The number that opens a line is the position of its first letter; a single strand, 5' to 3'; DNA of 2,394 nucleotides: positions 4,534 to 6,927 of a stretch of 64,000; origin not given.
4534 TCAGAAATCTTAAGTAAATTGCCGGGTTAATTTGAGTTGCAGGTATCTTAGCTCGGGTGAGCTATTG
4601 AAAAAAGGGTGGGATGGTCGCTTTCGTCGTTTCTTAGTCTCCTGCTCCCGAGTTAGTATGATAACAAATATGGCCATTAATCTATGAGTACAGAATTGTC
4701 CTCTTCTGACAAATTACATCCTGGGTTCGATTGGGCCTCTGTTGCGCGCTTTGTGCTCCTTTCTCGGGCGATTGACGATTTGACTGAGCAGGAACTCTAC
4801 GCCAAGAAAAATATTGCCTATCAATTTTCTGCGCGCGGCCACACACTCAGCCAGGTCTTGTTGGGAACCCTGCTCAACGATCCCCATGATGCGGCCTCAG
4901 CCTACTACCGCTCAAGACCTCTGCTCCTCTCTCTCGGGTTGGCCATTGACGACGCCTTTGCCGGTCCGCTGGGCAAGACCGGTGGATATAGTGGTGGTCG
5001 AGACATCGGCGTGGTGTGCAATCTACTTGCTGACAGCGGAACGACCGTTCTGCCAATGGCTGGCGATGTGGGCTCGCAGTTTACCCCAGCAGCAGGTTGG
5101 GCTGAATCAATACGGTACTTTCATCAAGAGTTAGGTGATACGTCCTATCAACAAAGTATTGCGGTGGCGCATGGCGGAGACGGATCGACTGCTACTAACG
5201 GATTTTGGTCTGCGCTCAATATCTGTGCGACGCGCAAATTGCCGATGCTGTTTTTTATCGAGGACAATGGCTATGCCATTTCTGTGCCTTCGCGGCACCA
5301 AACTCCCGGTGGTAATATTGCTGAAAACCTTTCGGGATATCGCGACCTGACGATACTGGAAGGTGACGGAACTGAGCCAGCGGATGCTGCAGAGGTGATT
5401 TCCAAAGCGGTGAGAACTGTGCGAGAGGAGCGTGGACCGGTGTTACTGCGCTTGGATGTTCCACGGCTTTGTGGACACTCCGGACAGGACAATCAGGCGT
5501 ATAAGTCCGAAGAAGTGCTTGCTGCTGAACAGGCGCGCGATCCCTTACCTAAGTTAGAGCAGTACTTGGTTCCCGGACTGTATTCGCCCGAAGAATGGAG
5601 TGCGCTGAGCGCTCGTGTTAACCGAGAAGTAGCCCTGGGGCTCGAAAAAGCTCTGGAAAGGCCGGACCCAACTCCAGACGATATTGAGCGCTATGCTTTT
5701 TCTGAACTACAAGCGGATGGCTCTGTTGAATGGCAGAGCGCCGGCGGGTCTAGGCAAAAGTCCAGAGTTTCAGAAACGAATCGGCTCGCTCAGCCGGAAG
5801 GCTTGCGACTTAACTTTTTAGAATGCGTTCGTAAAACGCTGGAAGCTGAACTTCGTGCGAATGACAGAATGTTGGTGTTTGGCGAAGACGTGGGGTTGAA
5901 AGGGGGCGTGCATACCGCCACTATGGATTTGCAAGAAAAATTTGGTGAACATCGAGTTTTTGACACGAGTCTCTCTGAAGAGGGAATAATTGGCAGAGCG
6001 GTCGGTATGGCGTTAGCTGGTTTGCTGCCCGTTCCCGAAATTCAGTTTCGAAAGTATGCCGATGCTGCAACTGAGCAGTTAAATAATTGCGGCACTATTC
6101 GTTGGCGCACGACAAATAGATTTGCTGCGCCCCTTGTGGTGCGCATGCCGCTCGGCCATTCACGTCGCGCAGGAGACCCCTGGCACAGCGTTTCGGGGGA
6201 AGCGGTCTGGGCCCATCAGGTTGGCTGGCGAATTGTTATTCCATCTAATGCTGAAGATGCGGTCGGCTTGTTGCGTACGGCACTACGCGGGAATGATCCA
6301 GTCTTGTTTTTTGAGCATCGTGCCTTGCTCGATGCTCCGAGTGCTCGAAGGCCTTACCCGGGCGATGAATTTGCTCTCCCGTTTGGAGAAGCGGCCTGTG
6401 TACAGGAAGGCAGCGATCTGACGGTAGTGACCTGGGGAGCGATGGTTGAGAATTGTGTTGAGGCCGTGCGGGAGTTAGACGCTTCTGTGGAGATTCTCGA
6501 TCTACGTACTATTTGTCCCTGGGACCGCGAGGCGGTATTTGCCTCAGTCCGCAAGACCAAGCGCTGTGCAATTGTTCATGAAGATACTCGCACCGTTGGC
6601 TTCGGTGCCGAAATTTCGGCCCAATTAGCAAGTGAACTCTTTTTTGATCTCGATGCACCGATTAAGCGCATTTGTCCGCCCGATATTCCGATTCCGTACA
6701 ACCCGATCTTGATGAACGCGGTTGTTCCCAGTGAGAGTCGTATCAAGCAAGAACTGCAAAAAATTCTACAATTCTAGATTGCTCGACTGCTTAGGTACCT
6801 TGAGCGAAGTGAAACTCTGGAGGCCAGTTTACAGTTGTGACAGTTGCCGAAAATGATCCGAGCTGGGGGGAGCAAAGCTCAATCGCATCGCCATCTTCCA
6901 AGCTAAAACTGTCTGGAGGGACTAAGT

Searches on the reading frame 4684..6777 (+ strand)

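Call 12: search_protein_families(library=pfam, proteins=[window:4684-6777:+], max_evalue=0.001)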
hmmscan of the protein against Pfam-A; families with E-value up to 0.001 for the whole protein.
window:4684-6777:+ (697 aa): 3 families
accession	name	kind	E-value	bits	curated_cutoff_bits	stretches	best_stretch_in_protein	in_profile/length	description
PF02780.25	Transketolase_C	-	6.8e-33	113.7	25.9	1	568-687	1-124/124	Transketolase, C-terminal domain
PF02779.29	Transket_pyr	-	3.4e-29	102.2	27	1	380-549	7-172/174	Transketolase, pyrimidine binding domain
PF00676.26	E1_dh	-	6.9e-29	101.2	22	1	25-331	5-299/300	Dehydrogenase E1 component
